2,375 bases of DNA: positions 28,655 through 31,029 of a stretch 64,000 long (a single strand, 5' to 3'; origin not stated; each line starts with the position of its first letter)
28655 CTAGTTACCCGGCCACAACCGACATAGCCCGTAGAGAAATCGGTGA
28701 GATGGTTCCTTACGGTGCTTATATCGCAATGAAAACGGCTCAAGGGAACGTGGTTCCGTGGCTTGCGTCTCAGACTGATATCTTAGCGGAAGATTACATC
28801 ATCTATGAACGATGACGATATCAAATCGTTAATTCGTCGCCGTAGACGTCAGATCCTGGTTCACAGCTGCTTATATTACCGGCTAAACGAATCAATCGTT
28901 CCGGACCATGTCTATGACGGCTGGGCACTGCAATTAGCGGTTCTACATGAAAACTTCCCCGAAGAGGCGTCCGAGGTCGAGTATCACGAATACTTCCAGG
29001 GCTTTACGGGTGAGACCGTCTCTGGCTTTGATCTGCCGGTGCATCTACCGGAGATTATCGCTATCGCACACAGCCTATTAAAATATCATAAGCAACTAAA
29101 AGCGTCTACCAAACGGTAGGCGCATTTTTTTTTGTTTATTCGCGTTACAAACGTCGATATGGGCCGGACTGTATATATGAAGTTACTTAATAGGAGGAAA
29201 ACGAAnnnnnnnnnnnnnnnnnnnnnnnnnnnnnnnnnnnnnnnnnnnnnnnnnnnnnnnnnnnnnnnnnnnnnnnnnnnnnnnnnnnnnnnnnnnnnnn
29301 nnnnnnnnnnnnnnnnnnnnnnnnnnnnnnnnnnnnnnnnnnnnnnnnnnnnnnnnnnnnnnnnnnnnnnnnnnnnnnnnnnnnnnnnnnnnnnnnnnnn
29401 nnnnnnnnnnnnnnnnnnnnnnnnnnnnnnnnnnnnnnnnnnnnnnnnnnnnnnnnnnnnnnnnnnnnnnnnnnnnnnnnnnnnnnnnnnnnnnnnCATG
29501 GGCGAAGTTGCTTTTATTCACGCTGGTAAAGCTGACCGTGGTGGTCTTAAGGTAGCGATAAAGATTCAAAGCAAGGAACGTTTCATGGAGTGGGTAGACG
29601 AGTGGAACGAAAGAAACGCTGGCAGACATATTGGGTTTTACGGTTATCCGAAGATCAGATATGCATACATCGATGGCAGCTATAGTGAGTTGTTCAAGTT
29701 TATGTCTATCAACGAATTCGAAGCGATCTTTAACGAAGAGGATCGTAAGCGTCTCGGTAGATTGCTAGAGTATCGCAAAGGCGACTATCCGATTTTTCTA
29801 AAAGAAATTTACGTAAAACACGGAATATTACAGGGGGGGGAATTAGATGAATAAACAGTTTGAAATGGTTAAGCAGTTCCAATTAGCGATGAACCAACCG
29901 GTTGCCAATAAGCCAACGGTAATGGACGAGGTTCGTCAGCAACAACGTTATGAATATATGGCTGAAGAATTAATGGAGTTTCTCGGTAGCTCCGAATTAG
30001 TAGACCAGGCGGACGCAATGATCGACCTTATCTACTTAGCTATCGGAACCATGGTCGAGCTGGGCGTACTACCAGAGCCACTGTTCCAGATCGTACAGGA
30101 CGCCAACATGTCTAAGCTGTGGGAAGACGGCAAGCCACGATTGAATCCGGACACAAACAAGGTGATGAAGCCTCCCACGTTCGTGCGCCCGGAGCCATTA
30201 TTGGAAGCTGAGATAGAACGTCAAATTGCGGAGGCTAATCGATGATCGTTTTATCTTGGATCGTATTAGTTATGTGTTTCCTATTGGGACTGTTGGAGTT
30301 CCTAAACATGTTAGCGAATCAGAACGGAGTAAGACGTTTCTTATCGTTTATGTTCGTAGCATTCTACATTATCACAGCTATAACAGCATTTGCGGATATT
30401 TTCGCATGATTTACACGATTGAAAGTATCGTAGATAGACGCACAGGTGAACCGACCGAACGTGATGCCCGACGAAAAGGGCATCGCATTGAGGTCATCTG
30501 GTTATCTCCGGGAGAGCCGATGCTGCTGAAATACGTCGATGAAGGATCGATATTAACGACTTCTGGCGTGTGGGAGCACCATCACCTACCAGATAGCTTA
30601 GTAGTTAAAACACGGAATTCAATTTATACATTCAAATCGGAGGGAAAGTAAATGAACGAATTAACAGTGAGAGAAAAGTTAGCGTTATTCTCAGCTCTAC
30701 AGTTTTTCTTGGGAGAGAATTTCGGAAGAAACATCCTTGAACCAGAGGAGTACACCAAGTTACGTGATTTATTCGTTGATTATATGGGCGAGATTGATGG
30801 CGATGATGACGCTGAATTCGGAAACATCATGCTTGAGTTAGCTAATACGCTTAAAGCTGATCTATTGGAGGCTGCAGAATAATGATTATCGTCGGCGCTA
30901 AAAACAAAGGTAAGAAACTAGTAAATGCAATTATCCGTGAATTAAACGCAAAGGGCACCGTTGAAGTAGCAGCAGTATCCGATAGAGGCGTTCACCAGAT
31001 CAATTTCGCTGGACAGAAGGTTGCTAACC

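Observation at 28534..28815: DUF2829-like protein: candidate Tad2-type anti-Thoeris sponge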

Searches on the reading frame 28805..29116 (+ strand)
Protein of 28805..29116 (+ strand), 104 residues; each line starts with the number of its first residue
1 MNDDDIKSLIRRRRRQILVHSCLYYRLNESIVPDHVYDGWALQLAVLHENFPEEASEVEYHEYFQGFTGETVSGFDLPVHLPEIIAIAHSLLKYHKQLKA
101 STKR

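Call 3: search_protein_families(library=pfam, proteins=[window:28805-29116:+], max_evalue=0.1)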
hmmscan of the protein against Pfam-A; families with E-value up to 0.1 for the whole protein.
window:28805-29116:+ (104 aa): 1 family
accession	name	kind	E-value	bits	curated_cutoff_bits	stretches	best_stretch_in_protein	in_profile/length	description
PF22745.1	Nlig-Ia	-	1.4e-26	93.4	27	1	6-97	2-91/92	DNA ligase-like, N-terminal NAD+-binding domain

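Call 4: search_protein_families(library=phrogs, proteins=[window:28805-29116:+], max_evalue=0.01)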
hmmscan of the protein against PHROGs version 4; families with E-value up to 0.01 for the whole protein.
window:28805-29116:+ (104 aa): 4 families
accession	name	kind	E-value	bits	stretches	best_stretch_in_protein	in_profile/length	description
phrog_6466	-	DNA, RNA and nucleotide metabolism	4.2e-29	101.9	1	2-100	5-101/104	DNA ligase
phrog_3869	-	DNA, RNA and nucleotide metabolism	0.0008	19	1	14-59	13-58/656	NAD-dependent DNA ligase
phrog_18456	-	DNA, RNA and nucleotide metabolism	0.0019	19.5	1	17-57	70-110/119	DNA ligase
phrog_31323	-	unknown function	0.0077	17.5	0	11-49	7-45/128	-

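Call 45: find_related_loci(query=window:28805-29116:+, collection=viral_contigs, flank=2500)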
Query window:28805-29116:+ (104 aa) in viral_contigs; peptide patterns used: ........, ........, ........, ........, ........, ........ (x = any residue, [..] = any of these).
5 stretches matched a pattern; 1 encode a relative of the query (tblastn E <= 1e-3); 1 distinct loci.
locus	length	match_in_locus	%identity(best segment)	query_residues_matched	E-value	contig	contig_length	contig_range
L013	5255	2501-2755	60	3-88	1e-32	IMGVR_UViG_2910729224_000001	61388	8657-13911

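Call 46: search_protein_families(library=padloc, proteins=[window:28805-29116:+], max_evalue=0.01)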
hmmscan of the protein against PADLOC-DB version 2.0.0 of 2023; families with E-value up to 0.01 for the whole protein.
window:28805-29116:+ (104 aa): 0 families

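Call 62: search_dna_similar(query=window:28805-29116:+, collection=phages, mode=protein, max_rows=60, max_evalue=0.001)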
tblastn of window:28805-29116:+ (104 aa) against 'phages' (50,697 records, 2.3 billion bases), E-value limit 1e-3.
Records with a match: 179; places in all: 179; records where one place covers at least 80% of the query: 152.
Best place of each record, by identity: <60% 179.
By first word of the organism name: Arthrobacter 60; Clostridium 37; Escherichia 34; Erwinia 15; Rhodococcus 10; Carnobacterium 5; Bacillus 4; Enterococcus 4; Streptococcus 3; Salmonella 3; and 4 more.
By host as written in the record: Arthrobacter globiformis B-2979 38; Clostridium sporogenes ATCC-15579 30; Escherichia coli 19; Erwinia amylovora 10; Arthrobacter atrocyaneus NRRL B-2883 7; Carnobacterium divergens 5; Arthrobacter globiformis NRRL B-2880 4; Rhodococcus equi 4; and 36 more.
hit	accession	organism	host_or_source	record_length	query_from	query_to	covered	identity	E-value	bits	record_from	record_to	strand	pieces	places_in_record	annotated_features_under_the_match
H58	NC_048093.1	Arthrobacter phage DrManhattan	Arthrobacter atrocyaneus NRRL B-2883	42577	1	97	93%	50.0%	2e-21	92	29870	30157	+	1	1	42: DNA ligase | 41: hypothetical protein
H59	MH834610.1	Arthrobacter phage DrManhattan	Arthrobacter atrocyaneus NRRL B-2883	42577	1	97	93%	50.0%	2e-21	92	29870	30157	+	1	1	42: DNA ligase | 41: hypothetical protein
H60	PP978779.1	Arthrobacter phage Tallboi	Arthrobacter globiformis B-2979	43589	1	97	93%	49.0%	6e-22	94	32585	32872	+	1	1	42: DNA ligase | 41: hypothetical protein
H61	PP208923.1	Arthrobacter phage TforTroy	Arthrobacter globiformis B-2979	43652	4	99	92%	49.5%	6e-21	91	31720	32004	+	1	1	44: DNA ligase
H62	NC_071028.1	Arthrobacter phage Adumb2043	Arthrobacter globiformis B-2979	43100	4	97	90%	50.5%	9e-20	88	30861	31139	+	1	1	40: DNA ligase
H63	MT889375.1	Arthrobacter phage Adumb2043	Arthrobacter globiformis B-2979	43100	4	97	90%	50.5%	9e-20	88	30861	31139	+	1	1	40: DNA ligase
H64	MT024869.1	Arthrobacter phage Lego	Arthrobacter globiformis B-2979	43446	4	103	96%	46.5%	3e-18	84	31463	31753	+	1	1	42: DNA ligase | 43: hypothetical protein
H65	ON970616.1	Arthrobacter phage Janeemi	Arthrobacter globiformis B-2979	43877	1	97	93%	48.0%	3e-15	75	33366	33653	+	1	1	45: DNA ligase | 44: hypothetical protein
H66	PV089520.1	Arthrobacter phage IttyBittyPiggy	Arthrobacter atrocyaneus NRRL B-2883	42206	6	99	90%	49.5%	7e-22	94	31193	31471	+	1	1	43: DNA ligase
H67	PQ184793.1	Arthrobacter phage Cyan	Arthrobacter globiformis NRRL B-2880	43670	4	97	90%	49.5%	3e-20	89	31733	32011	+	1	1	43: DNA ligase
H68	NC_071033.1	Arthrobacter phage Crewmate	Arthrobacter globiformis B-2979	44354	4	97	90%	49.5%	3e-20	89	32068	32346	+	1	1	48: DNA ligase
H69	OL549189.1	Arthrobacter phage Crewmate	Arthrobacter globiformis B-2979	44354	4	97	90%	49.5%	3e-20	89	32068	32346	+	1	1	48: DNA ligase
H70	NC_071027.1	Arthrobacter phage Warda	Arthrobacter globiformis B-2979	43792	1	97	93%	47.5%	9e-20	88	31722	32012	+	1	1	43: DNA ligase | 42: hypothetical protein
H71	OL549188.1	Arthrobacter phage Warda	Arthrobacter globiformis B-2979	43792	1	97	93%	47.5%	9e-20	88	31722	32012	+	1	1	43: DNA ligase | 42: hypothetical protein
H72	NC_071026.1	Arthrobacter phage Tbone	Arthrobacter globiformis B-2979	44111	1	97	93%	47.5%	2e-19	87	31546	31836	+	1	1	42: DNA ligase | 41: hypothetical protein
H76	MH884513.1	Bacillus phage vB_BpsS-36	Bacillus pseudalcaliphilus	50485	5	101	93%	46.9%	2e-17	81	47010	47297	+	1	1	NAD-dependent DNA ligase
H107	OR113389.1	Clostridium phage vB_CtyS-FA67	Clostridium sp.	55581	3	97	91%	44.2%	4e-18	83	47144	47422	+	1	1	hypothetical protein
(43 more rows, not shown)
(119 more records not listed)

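Call 63: get_annotated_region(hit=H76, flank=2500)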
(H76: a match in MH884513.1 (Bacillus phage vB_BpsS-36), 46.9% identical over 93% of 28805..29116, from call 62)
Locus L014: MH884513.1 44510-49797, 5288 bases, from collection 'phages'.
description: Bacillus phage vB_BpsS-36, complete genome.
organism: Bacillus phage vB_BpsS-36 (NCBI taxid 2419622)
taxonomy: Viruses; Duplodnaviria; Heunggongvirae; Uroviricota; Caudoviricetes
host: Bacillus pseudalcaliphilus; source: Lake Elmenteita sediment; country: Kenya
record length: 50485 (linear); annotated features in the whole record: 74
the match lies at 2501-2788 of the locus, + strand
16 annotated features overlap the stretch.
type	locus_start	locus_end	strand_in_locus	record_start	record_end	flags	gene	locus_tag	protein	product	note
CDS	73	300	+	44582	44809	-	-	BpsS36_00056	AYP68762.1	hypothetical protein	similar to hypothetical protein FINN_67 [Bacillus phage Finn] and hypothetical protein Riggi_69 [Bacillus phage Riggi]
CDS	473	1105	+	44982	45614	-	-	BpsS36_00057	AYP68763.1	hypothetical protein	similar to serine-threonine kinase [Bacillus phage Curly], serine-threonine kinase [Bacillus phage Eoghan] and ...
CDS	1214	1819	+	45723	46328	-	-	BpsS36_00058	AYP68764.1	hypothetical protein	-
CDS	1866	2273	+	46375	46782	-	-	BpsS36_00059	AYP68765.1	hypothetical protein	similar to Bacillus phage vB_BanS-Tsamsa X915_gp091, hypothetical protein T548_0062 [Lactococcus phage phiL47] and ...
CDS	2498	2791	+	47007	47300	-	-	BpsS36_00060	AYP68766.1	NAD-dependent DNA ligase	similar to putative DNA ligase [Clostridium phage phiCTP1]; NAD-dependent DNA ligase LigA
CDS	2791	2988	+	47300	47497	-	-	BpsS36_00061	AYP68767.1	hypothetical protein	-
regulatory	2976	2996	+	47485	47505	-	-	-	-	terminator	putative transcriptional terminator, -12.30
CDS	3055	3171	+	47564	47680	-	-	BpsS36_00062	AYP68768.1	hypothetical protein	-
regulatory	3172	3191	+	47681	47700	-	-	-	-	terminator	putative transcriptional terminator, -13.00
CDS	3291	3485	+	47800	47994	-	-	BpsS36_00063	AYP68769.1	hypothetical protein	-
CDS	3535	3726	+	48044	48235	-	-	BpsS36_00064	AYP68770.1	hypothetical protein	-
CDS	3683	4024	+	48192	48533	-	-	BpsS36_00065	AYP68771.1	hypothetical protein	-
regulatory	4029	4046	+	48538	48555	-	-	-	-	terminator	putative transcriptional terminator, -10.70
CDS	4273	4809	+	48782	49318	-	-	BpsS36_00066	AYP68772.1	endonuclease I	similar to T7-like endonuclease [Bacillus phage Finn] and endonuclease [Bacillus phage Blastoid]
CDS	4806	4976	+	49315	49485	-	-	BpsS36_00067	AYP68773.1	hypothetical protein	-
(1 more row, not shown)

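Call 64: get_annotated_region(hit=H107, flank=2500)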
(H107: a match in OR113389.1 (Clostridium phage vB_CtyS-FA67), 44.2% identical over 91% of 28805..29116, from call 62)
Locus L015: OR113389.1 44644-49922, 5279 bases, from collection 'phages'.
description: Clostridium phage vB_CtyS-FA67, complete genome.
organism: Clostridium phage vB_CtyS-FA67 (NCBI taxid 3065430)
taxonomy: Viruses; Duplodnaviria; Heunggongvirae; Uroviricota; Caudoviricetes
host: Clostridium sp.; source: -; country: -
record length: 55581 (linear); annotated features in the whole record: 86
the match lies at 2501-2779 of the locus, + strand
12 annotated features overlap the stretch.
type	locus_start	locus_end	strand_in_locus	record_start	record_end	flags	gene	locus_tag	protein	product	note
CDS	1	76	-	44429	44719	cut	-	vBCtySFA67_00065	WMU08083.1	hypothetical protein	ORF65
CDS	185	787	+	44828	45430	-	-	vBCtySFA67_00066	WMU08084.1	hypothetical protein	ORF66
CDS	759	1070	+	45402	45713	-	-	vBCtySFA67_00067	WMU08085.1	hypothetical protein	ORF67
CDS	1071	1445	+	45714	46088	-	-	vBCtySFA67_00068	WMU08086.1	hypothetical protein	ORF68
CDS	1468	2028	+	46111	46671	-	-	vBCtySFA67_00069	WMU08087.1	hypothetical protein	ORF69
CDS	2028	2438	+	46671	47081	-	-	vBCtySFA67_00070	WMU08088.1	hypothetical protein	ORF70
CDS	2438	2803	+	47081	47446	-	-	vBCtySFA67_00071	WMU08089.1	hypothetical protein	ORF71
CDS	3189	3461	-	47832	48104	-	-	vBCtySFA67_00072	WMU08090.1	hypothetical protein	ORF72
CDS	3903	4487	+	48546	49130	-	-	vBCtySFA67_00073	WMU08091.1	hypothetical protein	ORF73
CDS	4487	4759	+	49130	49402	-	-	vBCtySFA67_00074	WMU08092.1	hypothetical protein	ORF74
CDS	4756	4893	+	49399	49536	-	-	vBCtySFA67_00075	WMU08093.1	hypothetical protein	ORF75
CDS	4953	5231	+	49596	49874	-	-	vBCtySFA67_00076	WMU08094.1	hypothetical protein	ORF76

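Call 74: search_solved_structures(query=window:28805-29116:+, max_evalue=0.01, show_alignments=2)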
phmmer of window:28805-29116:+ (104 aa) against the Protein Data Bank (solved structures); distinct sequences matched with E-value up to 0.01: 0.

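Call 75: search_solved_structures(query=window:28805-29116:+, max_evalue=10, show_alignments=3)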
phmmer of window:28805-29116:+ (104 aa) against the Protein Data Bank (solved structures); distinct sequences matched with E-value up to 10: 4.
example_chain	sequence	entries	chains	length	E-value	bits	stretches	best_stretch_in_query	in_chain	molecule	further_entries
4eeq_A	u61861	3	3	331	0.32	14.8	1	12-80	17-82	DNA ligase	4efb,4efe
8ak4_A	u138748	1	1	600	0.45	14.3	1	13-81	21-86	DNA ligase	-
1ta8_A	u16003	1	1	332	1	13.2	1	12-80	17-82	DNA ligase, NAD-dependent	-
1tae_A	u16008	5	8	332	1.2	13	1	12-80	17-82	DNA ligase, NAD-dependent | DNA ligase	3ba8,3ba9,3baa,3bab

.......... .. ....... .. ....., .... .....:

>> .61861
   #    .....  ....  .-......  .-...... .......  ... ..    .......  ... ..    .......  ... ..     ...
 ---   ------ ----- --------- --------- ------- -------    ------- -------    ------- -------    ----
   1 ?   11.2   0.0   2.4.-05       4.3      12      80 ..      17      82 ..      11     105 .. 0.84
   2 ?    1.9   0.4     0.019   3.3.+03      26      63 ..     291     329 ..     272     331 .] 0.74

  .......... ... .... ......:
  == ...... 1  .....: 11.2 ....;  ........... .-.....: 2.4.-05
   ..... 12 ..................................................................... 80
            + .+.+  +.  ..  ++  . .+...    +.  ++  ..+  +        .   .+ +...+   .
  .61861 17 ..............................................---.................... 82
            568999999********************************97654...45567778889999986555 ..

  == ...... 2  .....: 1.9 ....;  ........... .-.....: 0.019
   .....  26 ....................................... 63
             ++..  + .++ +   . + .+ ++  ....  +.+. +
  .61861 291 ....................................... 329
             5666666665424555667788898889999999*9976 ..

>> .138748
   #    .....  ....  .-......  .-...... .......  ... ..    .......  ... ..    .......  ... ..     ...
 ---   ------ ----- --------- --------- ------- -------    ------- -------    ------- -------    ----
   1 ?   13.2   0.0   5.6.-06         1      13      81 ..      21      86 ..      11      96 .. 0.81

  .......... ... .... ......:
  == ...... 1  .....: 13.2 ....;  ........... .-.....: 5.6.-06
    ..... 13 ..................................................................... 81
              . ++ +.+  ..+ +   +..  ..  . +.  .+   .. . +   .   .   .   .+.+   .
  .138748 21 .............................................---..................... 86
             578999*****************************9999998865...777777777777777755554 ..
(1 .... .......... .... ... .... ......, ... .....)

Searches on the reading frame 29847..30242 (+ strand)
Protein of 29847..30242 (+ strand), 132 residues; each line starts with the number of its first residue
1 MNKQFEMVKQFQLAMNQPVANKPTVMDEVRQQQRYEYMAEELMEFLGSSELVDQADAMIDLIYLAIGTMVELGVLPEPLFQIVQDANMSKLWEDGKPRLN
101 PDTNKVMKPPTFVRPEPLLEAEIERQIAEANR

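Call 3: search_protein_families(library=pfam, proteins=[window:29847-30242:+], max_evalue=0.1)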
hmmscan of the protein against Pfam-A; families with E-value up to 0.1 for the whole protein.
window:29847-30242:+ (132 aa): 2 families
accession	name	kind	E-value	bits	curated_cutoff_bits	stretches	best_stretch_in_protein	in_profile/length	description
PF01503.22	PRA-PH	-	1.9e-16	60.6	21.3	1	8-87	1-86/86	Phosphoribosyl-ATP pyrophosphohydrolase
PF15030.11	DUF4527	-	0.073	12.9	29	1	48-129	109-191/277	Protein of unknown function (DUF4527)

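Call 4: search_protein_families(library=phrogs, proteins=[window:29847-30242:+], max_evalue=0.01)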
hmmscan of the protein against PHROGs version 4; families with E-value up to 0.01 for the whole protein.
window:29847-30242:+ (132 aa): 4 families
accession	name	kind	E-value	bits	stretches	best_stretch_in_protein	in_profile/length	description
phrog_671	-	other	3.1e-30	106.3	1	1-122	535-658/678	nucleotide pyrophosphohydrolase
phrog_18404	-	other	2.1e-16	60.9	1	8-113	25-134/264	hydrolase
phrog_38514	-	unknown function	2.1e-13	51.7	1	15-115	19-119/348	-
phrog_4159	-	other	6.1e-13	49.7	1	43-99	171-227/270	nucleotide pyrophosphohydrolase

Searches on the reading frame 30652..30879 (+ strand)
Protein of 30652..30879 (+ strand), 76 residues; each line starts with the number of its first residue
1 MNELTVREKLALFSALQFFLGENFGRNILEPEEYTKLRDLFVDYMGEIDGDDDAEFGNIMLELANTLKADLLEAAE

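Call 46: search_protein_families(library=padloc, proteins=[window:30652-30879:+], max_evalue=0.01)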
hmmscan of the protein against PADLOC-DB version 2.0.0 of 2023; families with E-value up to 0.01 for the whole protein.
window:30652-30879:+ (76 aa): 1 family
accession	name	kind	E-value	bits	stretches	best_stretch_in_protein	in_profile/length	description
PDLC00541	JetA2|JetA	-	0.0055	13.4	1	19-65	183-229/512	DUF2397 domain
